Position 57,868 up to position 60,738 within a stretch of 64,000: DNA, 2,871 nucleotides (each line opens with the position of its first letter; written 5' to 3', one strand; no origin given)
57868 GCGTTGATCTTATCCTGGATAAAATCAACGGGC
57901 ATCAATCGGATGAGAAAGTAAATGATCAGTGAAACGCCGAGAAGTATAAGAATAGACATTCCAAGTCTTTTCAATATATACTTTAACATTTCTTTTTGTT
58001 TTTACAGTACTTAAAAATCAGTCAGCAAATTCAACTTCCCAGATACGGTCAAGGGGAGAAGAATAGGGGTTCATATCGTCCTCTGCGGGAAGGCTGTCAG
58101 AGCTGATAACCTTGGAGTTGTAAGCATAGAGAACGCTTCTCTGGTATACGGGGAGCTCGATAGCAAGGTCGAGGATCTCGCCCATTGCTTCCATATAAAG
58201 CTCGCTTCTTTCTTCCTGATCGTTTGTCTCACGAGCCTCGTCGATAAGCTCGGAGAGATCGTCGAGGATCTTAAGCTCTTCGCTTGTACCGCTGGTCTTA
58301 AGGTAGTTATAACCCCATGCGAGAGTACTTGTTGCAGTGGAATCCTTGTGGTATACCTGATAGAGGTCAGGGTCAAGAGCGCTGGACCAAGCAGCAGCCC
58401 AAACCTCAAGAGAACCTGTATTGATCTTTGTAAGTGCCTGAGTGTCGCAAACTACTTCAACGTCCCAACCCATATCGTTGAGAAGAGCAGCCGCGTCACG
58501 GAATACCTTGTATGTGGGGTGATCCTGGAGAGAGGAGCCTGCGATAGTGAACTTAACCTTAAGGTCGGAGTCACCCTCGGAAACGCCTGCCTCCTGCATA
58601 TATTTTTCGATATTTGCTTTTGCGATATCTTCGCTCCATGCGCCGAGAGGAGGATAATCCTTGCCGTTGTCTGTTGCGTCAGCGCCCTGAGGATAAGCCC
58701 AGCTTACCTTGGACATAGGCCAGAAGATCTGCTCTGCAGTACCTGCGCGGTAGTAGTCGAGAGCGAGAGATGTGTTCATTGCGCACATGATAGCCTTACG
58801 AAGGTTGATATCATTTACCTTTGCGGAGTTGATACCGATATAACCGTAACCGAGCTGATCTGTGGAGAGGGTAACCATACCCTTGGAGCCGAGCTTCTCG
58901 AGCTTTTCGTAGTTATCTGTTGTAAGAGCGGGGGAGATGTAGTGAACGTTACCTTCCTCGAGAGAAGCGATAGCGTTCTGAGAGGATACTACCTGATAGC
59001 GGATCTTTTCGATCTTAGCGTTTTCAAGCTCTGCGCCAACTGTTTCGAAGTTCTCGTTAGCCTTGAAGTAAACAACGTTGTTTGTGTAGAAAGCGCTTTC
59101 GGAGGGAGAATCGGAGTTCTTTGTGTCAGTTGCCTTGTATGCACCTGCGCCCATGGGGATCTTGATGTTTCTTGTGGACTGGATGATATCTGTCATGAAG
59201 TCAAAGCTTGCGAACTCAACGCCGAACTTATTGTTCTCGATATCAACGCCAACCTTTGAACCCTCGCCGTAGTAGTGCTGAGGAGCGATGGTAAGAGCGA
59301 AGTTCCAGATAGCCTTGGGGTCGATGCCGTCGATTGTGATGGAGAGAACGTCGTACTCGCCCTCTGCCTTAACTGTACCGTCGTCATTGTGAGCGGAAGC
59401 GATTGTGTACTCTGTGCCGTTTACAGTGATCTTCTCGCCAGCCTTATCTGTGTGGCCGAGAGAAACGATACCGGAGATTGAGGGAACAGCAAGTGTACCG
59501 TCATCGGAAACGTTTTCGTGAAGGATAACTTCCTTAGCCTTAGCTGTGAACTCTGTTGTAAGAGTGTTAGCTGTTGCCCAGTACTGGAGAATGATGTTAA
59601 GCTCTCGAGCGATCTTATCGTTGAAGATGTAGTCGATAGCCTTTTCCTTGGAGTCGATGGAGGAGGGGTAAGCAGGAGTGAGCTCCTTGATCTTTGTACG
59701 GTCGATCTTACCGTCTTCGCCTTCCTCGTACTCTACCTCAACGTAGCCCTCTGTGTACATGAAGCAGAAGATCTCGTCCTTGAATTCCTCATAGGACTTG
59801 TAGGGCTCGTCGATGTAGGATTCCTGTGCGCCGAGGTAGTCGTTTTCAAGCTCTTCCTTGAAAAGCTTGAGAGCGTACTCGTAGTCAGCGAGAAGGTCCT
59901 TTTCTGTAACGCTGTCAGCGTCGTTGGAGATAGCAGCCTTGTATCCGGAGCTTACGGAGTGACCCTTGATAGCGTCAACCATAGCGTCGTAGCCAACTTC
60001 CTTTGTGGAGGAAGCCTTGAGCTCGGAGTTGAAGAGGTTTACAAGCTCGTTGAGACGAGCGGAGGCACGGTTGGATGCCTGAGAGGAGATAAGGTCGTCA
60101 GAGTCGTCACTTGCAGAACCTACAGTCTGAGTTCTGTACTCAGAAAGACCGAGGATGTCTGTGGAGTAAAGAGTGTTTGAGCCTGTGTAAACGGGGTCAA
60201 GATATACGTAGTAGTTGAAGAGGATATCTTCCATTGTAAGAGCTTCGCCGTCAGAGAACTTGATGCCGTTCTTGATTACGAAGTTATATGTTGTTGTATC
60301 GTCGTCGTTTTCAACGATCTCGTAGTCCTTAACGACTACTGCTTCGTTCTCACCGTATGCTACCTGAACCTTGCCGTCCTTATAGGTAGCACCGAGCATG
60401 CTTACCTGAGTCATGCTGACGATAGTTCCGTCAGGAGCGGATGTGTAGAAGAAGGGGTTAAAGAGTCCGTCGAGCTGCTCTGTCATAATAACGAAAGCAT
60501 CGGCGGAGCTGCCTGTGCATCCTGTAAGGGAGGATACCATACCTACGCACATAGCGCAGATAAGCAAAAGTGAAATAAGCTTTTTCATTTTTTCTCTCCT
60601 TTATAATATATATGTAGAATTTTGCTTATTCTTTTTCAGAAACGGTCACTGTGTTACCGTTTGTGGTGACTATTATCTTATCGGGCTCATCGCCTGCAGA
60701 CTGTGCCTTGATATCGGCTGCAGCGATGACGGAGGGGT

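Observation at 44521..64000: Roughly 19.5-kb single-direction gene train coupling adhesin-like proteins, an Opp-type importer and seven uncharacterised surface/membrane proteins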

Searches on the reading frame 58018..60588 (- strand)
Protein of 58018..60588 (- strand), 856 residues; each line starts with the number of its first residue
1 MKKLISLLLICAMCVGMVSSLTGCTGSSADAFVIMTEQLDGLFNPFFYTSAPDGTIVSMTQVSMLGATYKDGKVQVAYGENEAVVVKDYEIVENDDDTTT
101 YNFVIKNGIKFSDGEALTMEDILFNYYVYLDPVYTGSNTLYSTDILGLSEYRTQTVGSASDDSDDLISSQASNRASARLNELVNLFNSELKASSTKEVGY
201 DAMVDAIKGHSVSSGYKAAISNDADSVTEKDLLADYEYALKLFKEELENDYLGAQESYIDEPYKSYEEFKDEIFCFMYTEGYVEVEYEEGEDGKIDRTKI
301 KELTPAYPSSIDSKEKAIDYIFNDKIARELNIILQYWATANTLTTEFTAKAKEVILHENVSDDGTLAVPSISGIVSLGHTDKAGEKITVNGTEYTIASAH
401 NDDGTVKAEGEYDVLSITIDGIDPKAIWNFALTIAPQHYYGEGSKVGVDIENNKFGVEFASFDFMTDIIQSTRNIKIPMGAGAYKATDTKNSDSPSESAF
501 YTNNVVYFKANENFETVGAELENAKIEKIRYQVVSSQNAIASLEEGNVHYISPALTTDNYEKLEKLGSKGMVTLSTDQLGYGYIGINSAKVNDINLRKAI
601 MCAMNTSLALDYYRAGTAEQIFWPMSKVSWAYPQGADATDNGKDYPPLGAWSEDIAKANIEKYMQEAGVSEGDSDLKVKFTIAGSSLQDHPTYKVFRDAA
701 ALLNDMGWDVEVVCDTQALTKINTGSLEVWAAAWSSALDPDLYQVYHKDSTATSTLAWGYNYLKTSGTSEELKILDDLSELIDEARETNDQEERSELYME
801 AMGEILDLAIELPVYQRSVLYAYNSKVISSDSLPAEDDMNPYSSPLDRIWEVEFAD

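Call 4: search_protein_families(library=pfam, proteins=[window:58018-60588:-], max_evalue=0.01)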
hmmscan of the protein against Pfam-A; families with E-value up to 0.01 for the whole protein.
window:58018-60588:- (856 aa): 1 family
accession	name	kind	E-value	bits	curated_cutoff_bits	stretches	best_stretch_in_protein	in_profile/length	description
PF00496.27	SBP_bac_5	-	2.3e-27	96.5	32.4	2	471-748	108-360/368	Bacterial extracellular solute-binding proteins, family 5 Middle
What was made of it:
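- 58018..60588 (-): 856-aa family-5 solute-binding lipoprotein (OppA-like) with about 340 aa of extra sequence between the N-terminal and middle SBP segments. Call 4 (SBP_bac_5, 96.5 bits, residues 471-748 plus an N-terminal piece).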

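Call 5: search_protein_families(library=ncbifam, proteins=[window:58018-60588:-], max_evalue=0.01)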
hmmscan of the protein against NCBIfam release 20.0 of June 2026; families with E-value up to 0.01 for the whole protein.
window:58018-60588:- (856 aa): 4 families
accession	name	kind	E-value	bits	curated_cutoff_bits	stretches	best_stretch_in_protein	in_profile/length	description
NF045467.1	Opp4A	equivalog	8.4e-27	93.6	650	2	523-829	236-540/556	oligopeptide ABC transporter substrate-binding protein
TIGR02294.1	nickel_nikA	equivalog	1.4e-08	33.7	393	1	464-827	149-483/501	nickel ABC transporter substrate-binding protein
TIGR04028.1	SBP_KPN_01854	hypoth_equivalog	7.6e-07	28.1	468.5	1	93-129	54-90/509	TIGR04028 family ABC transporter substrate-binding protein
NF045468.1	Opp5A_nikA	equivalog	0.00019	20.1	600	0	95-120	67-92/488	nickel ABC transporter substrate-binding protein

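Call 24: find_encoding_contigs(protein=window:58018-60588:-, flank=10000, max_places=4)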
Protein window:58018-60588:- (856 aa): 5 contigs read that carry it; 2 places shown.
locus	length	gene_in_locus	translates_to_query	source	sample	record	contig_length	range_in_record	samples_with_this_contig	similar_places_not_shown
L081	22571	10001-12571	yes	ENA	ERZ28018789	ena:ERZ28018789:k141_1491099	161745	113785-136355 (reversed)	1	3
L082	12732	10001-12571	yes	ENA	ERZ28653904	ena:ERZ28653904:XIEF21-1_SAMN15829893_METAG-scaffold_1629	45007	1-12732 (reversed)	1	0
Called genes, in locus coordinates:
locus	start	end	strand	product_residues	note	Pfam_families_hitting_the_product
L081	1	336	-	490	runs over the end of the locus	PF12838:Fer4_7 (faint), PF00037:Fer4 (faint), PF12801:Fer4_5, PF00085:Thioredoxin (weak), PF00578:AhpC-TSA, PF08534:Redoxin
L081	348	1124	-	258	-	-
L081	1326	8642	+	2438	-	PF00082:Peptidase_S8, PF02225:PA, PF06280:fn3_5, PF02368:Big_2 (weak), PF13306:LRR_5, PF13855:LRR_8 (faint), PF13306:LRR_5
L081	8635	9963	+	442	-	-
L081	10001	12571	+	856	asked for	PF00496:SBP_bac_5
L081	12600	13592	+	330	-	PF00528:BPD_transp_1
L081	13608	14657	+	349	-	PF12911:OppC_N, PF00528:BPD_transp_1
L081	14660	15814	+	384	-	PF00005:ABC_tran, PF08352:oligo_HPY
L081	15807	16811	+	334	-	PF00005:ABC_tran, PF13304:AAA_21 (faint), PF08352:oligo_HPY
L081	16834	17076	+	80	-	-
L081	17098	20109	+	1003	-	PF08534:Redoxin, PF00578:AhpC-TSA, PF13905:Thioredoxin_8 (weak)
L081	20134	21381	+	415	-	-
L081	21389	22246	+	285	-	PF17802:SpaA (faint), PF00578:AhpC-TSA, PF08534:Redoxin, PF00085:Thioredoxin (weak), PF13905:Thioredoxin_8 (weak)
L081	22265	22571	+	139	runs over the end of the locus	-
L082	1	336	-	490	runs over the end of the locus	PF12838:Fer4_7 (faint), PF00037:Fer4 (faint), PF12801:Fer4_5, PF00085:Thioredoxin (weak), PF00578:AhpC-TSA, PF08534:Redoxin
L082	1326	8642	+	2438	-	PF00082:Peptidase_S8, PF02225:PA, PF06280:fn3_5, PF02368:Big_2 (weak), PF13306:LRR_5, PF13855:LRR_8 (faint), PF13306:LRR_5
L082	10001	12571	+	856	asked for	PF00496:SBP_bac_5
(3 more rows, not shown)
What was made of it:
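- On Opp/Dpp-type (family-5 SBP) ABC importer: Precomputed Pfam on the source contig genes (call 24).
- Closest known: Proteolytic system of lactic acid bacteria and streptococci. Same: A complete OppABCDF-type importer (calls 4, 24).
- Checked: SBP_bac_5, 2 x BPD_transp_1 and 2 x ABC_tran+oligo_HPY are confirmed (calls 4, 24).
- Tried and rejected: The SBP look-up succeeded (call 24).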

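Call 31: find_homologous_proteins(query=window:58018-60588:-)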
Query window:58018-60588:- (856 aa): 3330 proteins with E <= 0.001 among 8000 candidates; the best 120 are listed.
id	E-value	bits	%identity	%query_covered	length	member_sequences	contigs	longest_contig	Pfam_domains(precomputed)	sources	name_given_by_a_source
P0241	0.0e+0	1905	100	100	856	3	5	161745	PF00496.28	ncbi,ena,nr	ncbi:MAG: hypothetical protein IJA52_06315 [Clostridia bacterium]|nr:hypothetical protein [Clostridi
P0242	0.0e+0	1817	95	100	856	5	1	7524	PF00496.28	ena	-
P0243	0.0e+0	1730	89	100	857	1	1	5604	PF00496.28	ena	-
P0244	0.0e+0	1719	89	100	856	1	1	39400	PF00496.28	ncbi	-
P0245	0.0e+0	1718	90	100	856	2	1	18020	PF00496.28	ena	-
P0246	0.0e+0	1717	89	100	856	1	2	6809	PF00496.28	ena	-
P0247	0.0e+0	1709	88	100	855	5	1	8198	PF00496.28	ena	-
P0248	0.0e+0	1703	89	100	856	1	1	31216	PF00496.28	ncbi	-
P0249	0.0e+0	1702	89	100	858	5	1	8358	PF00496.28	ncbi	-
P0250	0.0e+0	1695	88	100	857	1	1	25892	PF00496.28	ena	-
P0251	0.0e+0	1692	88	100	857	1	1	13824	PF00496.28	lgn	-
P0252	0.0e+0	1690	88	100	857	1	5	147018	PF00496.28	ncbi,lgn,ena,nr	ncbi:MAG: hypothetical protein IJN22_02750 [Clostridia bacterium]|nr:hypothetical protein [Clostridi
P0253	0.0e+0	1690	88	100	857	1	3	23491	PF00496.28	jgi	-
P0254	0.0e+0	1688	88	100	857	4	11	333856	PF00496.28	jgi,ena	-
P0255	0.0e+0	1686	87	100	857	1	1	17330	PF00496.28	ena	-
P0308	0.0e+0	1654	86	100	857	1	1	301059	PF00496.28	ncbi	-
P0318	0.0e+0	1649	86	100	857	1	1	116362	PF00496.28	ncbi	-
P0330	0.0e+0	1637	86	100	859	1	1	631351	PF00496.28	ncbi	-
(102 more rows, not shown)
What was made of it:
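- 58018..60588 (-): Call 31 (top 120 homologues 83-100% identical).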

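Call 32: find_encoding_contigs(protein=P0318, flank=10000, max_places=2)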
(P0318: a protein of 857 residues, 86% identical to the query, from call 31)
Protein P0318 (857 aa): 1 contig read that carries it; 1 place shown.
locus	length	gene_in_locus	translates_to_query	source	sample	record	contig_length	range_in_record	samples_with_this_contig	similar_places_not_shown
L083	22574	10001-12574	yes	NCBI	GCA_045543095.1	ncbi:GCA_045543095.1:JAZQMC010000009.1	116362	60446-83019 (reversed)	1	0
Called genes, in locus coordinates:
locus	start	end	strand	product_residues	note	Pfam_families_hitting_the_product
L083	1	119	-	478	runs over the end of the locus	PF12801:Fer4_5, PF00037:Fer4 (weak), PF12838:Fer4_7 (weak), PF13484:Fer4_16 (weak), PF00578:AhpC-TSA, PF08534:Redoxin, PF00085:Thioredoxin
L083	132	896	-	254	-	-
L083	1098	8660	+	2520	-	PF00082:Peptidase_S8, PF02225:PA, PF02368:Big_2 (faint), PF13306:LRR_5, PF13855:LRR_8 (faint), PF13306:LRR_5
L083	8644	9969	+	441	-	-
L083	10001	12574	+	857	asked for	PF00496:SBP_bac_5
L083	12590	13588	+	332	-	PF00528:BPD_transp_1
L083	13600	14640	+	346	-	PF12911:OppC_N, PF00528:BPD_transp_1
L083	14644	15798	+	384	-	PF00005:ABC_tran, PF08352:oligo_HPY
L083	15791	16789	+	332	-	PF00005:ABC_tran, PF13304:AAA_21 (faint), PF08352:oligo_HPY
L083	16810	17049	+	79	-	-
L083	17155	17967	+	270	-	PF01061:ABC2_membrane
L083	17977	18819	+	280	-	PF00005:ABC_tran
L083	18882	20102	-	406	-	PF00871:Acetate_kinase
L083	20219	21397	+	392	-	PF01467:CTP_transf_like, PF05636:HIGH_NTase1, PF08218:Citrate_ly_lig (faint)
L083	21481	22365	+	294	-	PF01418:HTH_6, PF01380:SIS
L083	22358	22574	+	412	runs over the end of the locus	PF00890:FAD_binding_2 (weak), PF01266:DAO (faint), PF03486:HI0933_like, PF07992:Pyr_redox_2 (faint), PF12831:FAD_oxidored (weak), PF13454:NAD_binding_9 (faint), PF01134:GIDA (weak), PF22780:HI0933_like_1st, +1 more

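Call 37: search_protein_families(library=ncbifam, proteins=[L081:348-1124:-, L081:1326-8642:+, L081:8635-9963:+], max_evalue=0.01)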
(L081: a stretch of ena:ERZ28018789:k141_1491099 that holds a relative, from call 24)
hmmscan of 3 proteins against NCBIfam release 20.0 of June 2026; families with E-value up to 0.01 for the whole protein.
L081:348-1124:- (258 aa): 4 families
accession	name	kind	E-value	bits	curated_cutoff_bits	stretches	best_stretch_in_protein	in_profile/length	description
NF040920.1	CD1871A_fam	domain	1.8e-08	34.1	32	1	222-258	2-38/38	CD1871A family CXXC motif-containing protein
TIGR03753.1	blh_monoox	subfamily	0.00091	18.9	95.25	0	124-235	132-229/260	beta-carotene 15,15'-dioxygenase, Brp/Blh family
NF033634.1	SLATT_1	domain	0.005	16.8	41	0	113-164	15-65/132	SLATT domain-containing protein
NF046000.1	MAG1210_fam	subfamily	0.0094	14.6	275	0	110-212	50-146/550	MAG1210 family protein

L081:1326-8642:+ (2438 aa): 10 families
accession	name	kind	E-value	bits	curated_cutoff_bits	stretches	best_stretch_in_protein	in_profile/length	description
NF040553.1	SGO_0316_fam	subfamily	4.7e-77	259.8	1400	1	74-940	149-1000/1486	SGO_0316/SGO_0317 family LPXTG-anchored serine peptidase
NF047961.1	adhesin_HupY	equivalog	2.1e-28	98.9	1250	4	1867-1991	153-274/978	leucine-rich repeat adhesin HupY/LrrG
TIGR03921.1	T7SS_mycosin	equivalog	6.2e-19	68.3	278.75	1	265-427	33-187/353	type VII secretion-associated serine protease mycosin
NF040809.1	germ_prot_CspBA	exception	2.1e-12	45.6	1250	1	565-710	418-555/1099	bifunctional germination protease/germinant receptor pseudoprotease CspBA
NF038113.1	T9SSA_dep_M36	equivalog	3.9e-09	35.2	885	1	481-548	465-537/869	T9SS-dependent M36 family metallopeptidase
NF049966.1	QH_SP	equivalog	2.1e-08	33.8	165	1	283-383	39-125/219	subtilisin-like serine protease QhpE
NF038112.1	myxo_dep_M36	subfamily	4.7e-08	30.6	1500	1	483-551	541-613/1604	myxosortase-dependent M36 family metallopeptidase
TIGR03895.1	protease_PatA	subfamily_domain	5.4e-07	28.7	421.05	0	286-382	1-98/606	PatA/PatG family cyanobactin maturation protease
NF051851.1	AtpSerPepEprS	equivalog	6.8e-05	21.1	1700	1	583-621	281-319/988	autotransporter serine peptidase EprS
NF042931.1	SAG1386_EF1546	equivalog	0.0047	17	80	0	2344-2430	11-103/158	SAG1386/EF1546 family surface-associated protein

L081:8635-9963:+ (442 aa): 0 families
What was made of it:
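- On Cell-envelope proteinase (MEROPS S8; lactocepin / C5a-peptidase type): The NF040553 LPXTG-anchored peptidase subfamily scores 260 bits against a cut-off of 1400 (call 37).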

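Call 38: search_protein_families(library=pfam, proteins=[L081:348-1124:-, L081:1326-8642:+, L081:8635-9963:+], max_evalue=0.01)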
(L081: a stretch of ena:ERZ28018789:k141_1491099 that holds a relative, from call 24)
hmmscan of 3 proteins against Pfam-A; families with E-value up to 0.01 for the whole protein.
L081:348-1124:- (258 aa): 6 families
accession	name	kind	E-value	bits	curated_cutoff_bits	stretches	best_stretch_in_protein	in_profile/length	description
PF04290.18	DctQ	-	0.00021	21.6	28.3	0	7-69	59-116/132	Tripartite ATP-independent periplasmic transporters, DctQ component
PF10864.13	DUF2663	-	0.0013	19.6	25.2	0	22-98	21-95/127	Protein of unknown function (DUF2663)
PF08395.17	7tm_7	-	0.0018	18.1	26.6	1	119-234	26-142/370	7tm Chemosensory receptor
PF01757.29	Acyl_transf_3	-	0.0023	17.5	31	0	109-174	197-260/326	Acyltransferase domain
PF04235.18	DUF418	-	0.0025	18.2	23.6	0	111-187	6-82/163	Protein of unknown function (DUF418)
PF00122.25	E1-E2_ATPase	-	0.01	15.8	28.1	0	115-166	109-161/181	E1-E2 ATPase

L081:1326-8642:+ (2438 aa): 8 families
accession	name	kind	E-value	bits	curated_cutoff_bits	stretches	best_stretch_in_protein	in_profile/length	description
PF13306.12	LRR_5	-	4.2e-104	343.9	27.7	7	1497-1608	3-114/127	BspA type Leucine rich repeat region (6 copies)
PF00082.27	Peptidase_S8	-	7.3e-43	147.4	21.8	1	203-668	1-288/288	Subtilase family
PF06280.18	fn3_5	-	4.7e-15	56.7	27.6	1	704-830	7-112/112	Fn3-like domain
PF02225.27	PA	-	2.2e-14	53.8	23.9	1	477-545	16-95/95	PA domain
PF13855.12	LRR_8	-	1.6e-12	47.5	27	0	1424-1472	13-61/61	Leucine rich repeat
PF02368.24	Big_2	-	2.5e-06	27.8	22.8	1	1294-1328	32-66/79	Bacterial Ig-like domain (group 2)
PF09716.15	ETRAMP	-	7.8e-05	23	29.1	1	2327-2390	27-80/81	Malarial early transcribed membrane protein (ETRAMP)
PF22359.2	Big-like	-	0.0084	16.8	27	0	1297-1348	2-47/48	Bacterial Ig-like domain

L081:8635-9963:+ (442 aa): 0 families
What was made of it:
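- On Cell-envelope proteinase (MEROPS S8; lactocepin / C5a-peptidase type): PF00082, 147 bits (call 38). PA 53.8 bits (residues 477-545) and fn3_5 56.7 bits (residues 704-830) (call 38).
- Checked: It is the last 683 aa of a 2438-aa Peptidase_S8+PA+fn3_5+Big_2+LRR_5 protein (calls 24, 38). The "InlB-repeat" label of the 442-aa lipoprotein has no Pfam or NCBIfam support (calls 4, 5, 37, 38).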

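Call 44: search_solved_structures(query=window:58018-60588:-, max_evalue=0.001)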
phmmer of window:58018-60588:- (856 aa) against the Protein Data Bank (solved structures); distinct sequences matched with E-value up to 0.001: 4.
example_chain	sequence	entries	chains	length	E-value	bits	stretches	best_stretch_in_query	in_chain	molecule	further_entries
1xoc_A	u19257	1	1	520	2.2e-11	46.1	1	526-792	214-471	Oligopeptide-binding protein appA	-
5isu_A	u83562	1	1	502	4.5e-05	25.2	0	523-825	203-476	Lmo0135 protein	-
8efz_A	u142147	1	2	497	8.2e-05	24.3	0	95-151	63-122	Extracellular solute-binding protein family 5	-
5u4o_A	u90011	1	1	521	0.0003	22.5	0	97-157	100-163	ABC transporter substrate-binding protein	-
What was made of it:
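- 58018..60588 (-): Call 44 (B. subtilis AppA, 2e-11).
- On Opp/Dpp-type (family-5 SBP) ABC importer: AppA is the best PDB match (call 44).
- The Opp set is complete (calls 4, 24) and the SBP is nearest to B. subtilis AppA (call 44). The best SBP match is an oligopeptide binder (call 44).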

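Call 45: search_solved_structures(query=L081:1326-4500:+, max_evalue=1e-10)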
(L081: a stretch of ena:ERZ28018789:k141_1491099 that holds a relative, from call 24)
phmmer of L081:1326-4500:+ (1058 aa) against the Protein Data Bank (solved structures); distinct sequences matched with E-value up to 1e-10: 58.
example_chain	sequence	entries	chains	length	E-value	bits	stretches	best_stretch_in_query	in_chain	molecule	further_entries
7edd_A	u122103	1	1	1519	3.3e-64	220.4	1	197-847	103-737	C5a peptidase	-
5xya_A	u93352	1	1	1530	6.6e-60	206.2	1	270-847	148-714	Chemokine protease C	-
5xyr_A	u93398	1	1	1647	1.2e-59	205.4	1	270-847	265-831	Chemokine protease C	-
6vjb_A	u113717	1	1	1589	3.4e-58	200.6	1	270-847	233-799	Putative cell envelope proteinase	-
5xxz_A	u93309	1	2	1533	4.5e-58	200.1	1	271-847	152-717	Chemokine protease C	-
1xf1_A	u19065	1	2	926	3.5e-57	197.2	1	202-850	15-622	C5a peptidase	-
8bty_A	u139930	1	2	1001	4.4e-57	196.9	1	202-850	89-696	C5a peptidase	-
3eif_A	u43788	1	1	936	1.8e-56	194.9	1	201-850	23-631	C5a peptidase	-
7yzx_A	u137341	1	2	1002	2.4e-56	194.4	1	202-850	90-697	C5a peptidase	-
7bj3_A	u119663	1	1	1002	5.4e-56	193.3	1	202-850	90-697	C5a peptidase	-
31mr_B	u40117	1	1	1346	9.5e-56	192.5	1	271-847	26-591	Cell envelope proteinase A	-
8jmw_A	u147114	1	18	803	6.8e-36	126.7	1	278-737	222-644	S8 family serine peptidase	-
7xr8_A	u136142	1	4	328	2.2e-16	62.2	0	264-350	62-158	Major intracellular serine protease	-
7y6m_C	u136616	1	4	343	6.1e-16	60.7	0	271-382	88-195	Intracellular serine protease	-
1sbi_A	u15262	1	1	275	2.4e-14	55.4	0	265-390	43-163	SUBTILISIN 8397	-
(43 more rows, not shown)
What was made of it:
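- On Cell-envelope proteinase (MEROPS S8; lactocepin / C5a-peptidase type): Aligns over residues 197-850 with ScpA and SpyCEP structures (call 45).
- Closest known: Proteolytic system of lactic acid bacteria and streptococci. Same: An anchored Peptidase_S8 with PA insertion and fn3_5 domain, homologous to solved C5a peptidase, SpyCEP and CEP structures (calls 38, 45).
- It is homologous to solved C5a peptidase, SpyCEP and CEP structures (call 45).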
